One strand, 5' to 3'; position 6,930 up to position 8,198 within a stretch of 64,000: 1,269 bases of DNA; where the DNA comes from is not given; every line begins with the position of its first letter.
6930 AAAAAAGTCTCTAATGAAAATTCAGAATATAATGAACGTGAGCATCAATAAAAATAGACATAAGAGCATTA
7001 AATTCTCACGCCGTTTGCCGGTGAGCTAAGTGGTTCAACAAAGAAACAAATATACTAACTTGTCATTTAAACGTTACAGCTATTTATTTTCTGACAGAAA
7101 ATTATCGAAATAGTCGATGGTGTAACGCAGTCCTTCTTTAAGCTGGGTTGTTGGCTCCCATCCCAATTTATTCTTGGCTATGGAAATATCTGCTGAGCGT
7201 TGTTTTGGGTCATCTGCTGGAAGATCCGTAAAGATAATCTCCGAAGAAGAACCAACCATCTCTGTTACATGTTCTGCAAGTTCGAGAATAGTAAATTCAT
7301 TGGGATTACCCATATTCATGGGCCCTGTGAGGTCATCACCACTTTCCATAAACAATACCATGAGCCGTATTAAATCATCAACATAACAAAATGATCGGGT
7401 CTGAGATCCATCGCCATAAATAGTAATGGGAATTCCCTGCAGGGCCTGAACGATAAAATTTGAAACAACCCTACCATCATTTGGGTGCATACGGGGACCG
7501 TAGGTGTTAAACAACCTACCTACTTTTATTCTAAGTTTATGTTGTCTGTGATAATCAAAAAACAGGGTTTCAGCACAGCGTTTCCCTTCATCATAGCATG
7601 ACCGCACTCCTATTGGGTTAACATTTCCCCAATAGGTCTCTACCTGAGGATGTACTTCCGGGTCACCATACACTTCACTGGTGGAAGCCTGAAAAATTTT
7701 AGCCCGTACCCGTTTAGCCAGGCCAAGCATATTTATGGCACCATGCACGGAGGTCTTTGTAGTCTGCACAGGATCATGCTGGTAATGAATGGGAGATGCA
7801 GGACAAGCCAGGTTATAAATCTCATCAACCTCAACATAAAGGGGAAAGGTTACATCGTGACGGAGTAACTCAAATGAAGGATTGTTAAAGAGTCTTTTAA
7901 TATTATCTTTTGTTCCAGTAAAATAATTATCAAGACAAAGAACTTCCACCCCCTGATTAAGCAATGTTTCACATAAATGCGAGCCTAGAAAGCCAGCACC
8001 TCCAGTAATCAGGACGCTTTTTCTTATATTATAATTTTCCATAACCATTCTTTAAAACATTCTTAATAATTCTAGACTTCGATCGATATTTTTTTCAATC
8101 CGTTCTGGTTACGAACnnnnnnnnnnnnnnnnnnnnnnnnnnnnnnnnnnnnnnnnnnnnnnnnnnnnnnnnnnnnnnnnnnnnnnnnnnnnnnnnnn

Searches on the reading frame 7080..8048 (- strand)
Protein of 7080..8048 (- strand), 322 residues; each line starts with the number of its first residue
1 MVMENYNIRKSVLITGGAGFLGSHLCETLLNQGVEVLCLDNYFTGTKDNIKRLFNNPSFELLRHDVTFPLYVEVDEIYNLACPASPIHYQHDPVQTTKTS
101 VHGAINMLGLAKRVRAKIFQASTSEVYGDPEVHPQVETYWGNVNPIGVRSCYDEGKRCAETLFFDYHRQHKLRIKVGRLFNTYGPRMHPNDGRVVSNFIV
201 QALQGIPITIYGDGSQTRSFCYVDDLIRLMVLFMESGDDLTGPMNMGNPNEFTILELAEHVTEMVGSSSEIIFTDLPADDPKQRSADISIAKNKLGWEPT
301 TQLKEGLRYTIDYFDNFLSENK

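Call 37: search_protein_families(library=pfam, proteins=[window:7080-8048:-], max_evalue=0.00001)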
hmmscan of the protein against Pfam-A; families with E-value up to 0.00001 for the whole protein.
window:7080-8048:- (322 aa): 5 families
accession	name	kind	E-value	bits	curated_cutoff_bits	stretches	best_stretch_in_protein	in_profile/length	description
PF16363.11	GDP_Man_Dehyd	-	3.4e-52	178.4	27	1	13-308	1-330/332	GDP-mannose 4,6 dehydratase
PF01370.27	Epimerase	-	1.1e-48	166.2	20.9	1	12-240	1-231/240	NAD dependent epimerase/dehydratase family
PF07993.18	NAD_binding_4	-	1.4e-09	37.9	20.1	0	73-199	88-222/258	Male sterility protein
PF02719.21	Polysacc_synt_2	-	1.9e-07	31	20.2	0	12-269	1-251/293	Polysaccharide biosynthesis protein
PF01073.25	3Beta_HSD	-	2.1e-06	27.4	22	1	13-232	1-227/280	3-beta hydroxysteroid dehydrogenase/isomerase family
